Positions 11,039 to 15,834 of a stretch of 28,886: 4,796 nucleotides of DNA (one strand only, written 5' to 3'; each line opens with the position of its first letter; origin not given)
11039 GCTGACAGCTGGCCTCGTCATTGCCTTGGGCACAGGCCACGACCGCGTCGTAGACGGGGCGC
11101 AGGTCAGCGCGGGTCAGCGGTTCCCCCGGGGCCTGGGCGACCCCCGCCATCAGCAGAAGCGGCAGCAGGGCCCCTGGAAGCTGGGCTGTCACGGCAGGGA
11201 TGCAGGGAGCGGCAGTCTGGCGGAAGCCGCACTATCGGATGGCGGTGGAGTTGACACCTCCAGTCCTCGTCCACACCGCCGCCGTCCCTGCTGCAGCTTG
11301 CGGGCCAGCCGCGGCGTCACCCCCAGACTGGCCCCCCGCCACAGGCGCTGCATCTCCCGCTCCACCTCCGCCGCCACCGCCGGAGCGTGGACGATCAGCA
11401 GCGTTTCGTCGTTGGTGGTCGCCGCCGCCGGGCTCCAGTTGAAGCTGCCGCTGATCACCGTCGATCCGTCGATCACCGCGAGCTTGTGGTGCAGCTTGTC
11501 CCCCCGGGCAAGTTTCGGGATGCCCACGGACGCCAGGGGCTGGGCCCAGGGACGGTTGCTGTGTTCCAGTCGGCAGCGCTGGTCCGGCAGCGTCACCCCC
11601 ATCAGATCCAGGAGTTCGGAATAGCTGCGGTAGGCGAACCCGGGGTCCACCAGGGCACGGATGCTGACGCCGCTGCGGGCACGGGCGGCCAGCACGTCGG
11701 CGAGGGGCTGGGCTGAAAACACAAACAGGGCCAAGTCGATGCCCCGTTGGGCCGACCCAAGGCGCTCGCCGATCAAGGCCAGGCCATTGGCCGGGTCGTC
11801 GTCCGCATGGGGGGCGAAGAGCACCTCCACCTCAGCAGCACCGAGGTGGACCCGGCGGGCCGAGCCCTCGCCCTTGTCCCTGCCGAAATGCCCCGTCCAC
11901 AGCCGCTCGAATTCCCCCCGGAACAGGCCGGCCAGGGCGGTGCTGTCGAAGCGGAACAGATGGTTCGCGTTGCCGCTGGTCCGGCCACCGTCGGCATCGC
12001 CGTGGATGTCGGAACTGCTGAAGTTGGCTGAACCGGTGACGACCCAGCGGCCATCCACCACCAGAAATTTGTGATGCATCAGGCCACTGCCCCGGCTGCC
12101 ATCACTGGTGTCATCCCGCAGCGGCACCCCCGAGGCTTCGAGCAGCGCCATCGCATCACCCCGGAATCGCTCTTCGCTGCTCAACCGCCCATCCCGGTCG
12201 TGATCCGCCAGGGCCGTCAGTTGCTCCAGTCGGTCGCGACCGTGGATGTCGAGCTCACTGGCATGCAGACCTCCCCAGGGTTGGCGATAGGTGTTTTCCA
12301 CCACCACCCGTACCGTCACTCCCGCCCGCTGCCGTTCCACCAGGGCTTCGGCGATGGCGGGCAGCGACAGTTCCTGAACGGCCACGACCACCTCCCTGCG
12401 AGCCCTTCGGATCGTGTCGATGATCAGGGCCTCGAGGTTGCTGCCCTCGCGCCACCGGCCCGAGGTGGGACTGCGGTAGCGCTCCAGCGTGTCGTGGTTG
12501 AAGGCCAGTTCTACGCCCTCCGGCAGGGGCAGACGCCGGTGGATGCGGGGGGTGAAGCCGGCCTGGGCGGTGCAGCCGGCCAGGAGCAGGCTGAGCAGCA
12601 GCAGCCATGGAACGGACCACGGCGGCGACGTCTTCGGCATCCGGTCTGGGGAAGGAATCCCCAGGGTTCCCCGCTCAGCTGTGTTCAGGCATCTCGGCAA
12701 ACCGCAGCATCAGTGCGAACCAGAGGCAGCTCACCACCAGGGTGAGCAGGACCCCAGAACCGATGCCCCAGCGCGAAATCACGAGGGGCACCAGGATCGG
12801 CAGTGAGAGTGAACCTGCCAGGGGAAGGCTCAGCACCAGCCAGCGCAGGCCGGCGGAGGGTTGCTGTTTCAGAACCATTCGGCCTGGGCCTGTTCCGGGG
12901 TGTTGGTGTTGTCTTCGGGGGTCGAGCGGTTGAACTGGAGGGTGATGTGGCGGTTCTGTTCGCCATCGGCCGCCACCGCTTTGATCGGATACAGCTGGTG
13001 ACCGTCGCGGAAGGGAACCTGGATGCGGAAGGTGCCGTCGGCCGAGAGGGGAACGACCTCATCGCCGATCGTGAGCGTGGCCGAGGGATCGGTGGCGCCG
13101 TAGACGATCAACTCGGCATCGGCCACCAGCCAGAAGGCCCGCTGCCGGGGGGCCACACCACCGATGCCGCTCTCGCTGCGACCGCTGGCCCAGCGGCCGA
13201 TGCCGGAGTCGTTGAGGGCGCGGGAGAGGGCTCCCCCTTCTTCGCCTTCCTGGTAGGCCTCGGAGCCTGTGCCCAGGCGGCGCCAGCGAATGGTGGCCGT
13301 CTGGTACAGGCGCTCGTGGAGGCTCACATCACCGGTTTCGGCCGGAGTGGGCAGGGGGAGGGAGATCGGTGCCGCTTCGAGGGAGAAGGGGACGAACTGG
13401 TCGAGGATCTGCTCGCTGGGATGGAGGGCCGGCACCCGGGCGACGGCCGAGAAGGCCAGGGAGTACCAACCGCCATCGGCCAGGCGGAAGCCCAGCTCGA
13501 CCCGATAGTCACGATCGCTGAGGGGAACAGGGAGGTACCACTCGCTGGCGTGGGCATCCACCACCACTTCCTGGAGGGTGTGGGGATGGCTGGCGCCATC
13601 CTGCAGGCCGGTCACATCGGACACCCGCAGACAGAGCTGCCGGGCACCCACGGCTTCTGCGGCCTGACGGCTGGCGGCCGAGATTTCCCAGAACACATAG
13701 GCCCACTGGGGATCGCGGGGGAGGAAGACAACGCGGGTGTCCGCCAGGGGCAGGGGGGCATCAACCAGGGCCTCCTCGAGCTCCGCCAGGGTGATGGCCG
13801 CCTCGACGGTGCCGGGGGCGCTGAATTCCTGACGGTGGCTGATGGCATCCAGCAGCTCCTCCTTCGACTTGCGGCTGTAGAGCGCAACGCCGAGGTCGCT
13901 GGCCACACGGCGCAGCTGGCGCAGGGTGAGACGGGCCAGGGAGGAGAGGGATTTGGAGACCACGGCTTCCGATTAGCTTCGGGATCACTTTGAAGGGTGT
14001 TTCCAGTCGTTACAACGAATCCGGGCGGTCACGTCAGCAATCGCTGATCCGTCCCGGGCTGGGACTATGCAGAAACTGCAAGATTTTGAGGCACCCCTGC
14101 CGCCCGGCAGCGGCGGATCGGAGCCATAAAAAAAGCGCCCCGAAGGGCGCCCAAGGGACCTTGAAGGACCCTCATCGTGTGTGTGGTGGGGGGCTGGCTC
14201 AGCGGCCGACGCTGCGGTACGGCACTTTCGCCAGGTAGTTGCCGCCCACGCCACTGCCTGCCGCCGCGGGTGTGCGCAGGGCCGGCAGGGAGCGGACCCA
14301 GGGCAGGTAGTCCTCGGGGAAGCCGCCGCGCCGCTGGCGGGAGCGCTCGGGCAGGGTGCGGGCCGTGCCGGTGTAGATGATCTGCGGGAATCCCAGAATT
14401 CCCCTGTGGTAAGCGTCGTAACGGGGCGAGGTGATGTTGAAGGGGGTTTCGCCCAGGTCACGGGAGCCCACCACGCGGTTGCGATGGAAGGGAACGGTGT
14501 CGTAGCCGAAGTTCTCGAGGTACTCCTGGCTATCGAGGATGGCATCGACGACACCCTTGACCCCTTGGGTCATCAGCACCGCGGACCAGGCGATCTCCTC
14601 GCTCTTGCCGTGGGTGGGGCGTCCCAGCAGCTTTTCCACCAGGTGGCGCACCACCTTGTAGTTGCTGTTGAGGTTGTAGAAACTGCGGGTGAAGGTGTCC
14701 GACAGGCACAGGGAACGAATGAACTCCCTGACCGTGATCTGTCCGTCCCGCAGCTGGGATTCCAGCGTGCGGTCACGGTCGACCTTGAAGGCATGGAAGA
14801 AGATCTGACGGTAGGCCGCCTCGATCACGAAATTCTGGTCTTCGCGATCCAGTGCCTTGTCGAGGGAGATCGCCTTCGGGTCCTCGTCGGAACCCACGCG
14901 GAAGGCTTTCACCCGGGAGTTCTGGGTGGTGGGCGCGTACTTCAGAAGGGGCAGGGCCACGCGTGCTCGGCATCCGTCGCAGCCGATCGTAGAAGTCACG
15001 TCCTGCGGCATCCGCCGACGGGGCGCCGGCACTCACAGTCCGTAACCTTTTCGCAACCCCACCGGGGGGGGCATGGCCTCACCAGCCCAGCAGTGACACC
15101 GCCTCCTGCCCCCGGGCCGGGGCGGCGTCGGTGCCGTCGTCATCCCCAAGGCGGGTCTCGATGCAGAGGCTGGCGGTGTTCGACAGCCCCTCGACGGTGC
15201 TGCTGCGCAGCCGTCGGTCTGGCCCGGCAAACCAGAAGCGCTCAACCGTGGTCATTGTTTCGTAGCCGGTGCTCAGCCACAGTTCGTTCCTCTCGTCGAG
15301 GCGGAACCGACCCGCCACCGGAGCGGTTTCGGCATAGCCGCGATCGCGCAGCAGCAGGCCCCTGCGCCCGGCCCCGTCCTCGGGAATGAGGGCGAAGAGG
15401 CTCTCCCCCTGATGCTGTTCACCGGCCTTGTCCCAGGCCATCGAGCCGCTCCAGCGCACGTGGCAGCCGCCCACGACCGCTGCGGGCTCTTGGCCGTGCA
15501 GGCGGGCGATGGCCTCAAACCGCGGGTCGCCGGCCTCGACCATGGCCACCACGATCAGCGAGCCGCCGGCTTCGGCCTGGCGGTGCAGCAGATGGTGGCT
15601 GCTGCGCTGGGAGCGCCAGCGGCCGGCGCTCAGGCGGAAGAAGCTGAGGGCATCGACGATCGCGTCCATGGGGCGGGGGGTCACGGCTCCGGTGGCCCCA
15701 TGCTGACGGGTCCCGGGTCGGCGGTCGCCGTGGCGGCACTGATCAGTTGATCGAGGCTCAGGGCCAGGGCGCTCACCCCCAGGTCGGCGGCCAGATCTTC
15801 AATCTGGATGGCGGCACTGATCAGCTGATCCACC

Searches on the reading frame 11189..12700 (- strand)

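Call 29: search_protein_families(library=pfam, proteins=[window:11189-12700:-], max_evalue=0.001)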
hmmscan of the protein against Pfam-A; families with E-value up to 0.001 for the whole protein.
window:11189-12700:- (503 aa): 3 families
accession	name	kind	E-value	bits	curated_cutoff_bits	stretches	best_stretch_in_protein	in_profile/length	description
PF13091.12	PLDc_2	-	4.4e-41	140.3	27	2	312-454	3-132/132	PLD-like domain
PF00614.28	PLDc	-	8.3e-09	35.5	21.9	1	206-228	3-25/28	Phospholipase D Active site motif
PF07894.18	SACK1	-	0.00023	21.2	21.4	0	200-230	211-241/274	Scaffolding anchor of CK1 domain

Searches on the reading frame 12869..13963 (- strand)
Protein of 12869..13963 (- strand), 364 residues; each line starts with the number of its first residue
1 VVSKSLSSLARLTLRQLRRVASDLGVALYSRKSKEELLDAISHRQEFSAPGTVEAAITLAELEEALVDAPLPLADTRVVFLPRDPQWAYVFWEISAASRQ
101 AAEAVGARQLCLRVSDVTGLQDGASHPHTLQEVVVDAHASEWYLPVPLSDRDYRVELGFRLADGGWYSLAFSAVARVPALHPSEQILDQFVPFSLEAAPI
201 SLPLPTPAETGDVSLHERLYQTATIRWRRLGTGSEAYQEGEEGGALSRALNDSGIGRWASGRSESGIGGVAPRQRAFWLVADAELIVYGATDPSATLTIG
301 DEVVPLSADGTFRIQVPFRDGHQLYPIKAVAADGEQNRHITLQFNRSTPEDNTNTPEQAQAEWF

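Call 29: search_protein_families(library=pfam, proteins=[window:12869-13963:-], max_evalue=0.001)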
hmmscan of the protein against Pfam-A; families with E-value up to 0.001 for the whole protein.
window:12869-13963:- (364 aa): 2 families
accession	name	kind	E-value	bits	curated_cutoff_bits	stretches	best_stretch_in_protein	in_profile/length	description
PF16258.11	DUF4912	-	3.8e-37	127.6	29.4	1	75-186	3-116/118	Domain of unknown function (DUF4912)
PF07498.18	Rho_N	-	1.4e-06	28.6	24.9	1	9-45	2-38/43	Rho termination factor, N-terminal domain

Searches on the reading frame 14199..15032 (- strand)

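Call 29: search_protein_families(library=pfam, proteins=[window:14199-15032:-], max_evalue=0.001)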
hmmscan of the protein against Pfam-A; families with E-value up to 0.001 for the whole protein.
window:14199-15032:- (277 aa): 1 family
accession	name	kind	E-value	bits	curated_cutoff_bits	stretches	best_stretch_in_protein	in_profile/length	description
PF00427.26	PBS_linker_poly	-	2.5e-40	137.9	28.7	1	63-184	3-126/126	Phycobilisome Linker polypeptide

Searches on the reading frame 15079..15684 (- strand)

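Call 29: search_protein_families(library=pfam, proteins=[window:15079-15684:-], max_evalue=0.001)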
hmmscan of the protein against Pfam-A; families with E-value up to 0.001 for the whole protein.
window:15079-15684:- (201 aa): 1 family
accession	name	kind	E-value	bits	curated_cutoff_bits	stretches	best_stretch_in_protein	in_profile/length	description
PF09367.16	CpeS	-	5.5e-52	176.4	23.3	1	12-178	2-169/170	CpeS-like protein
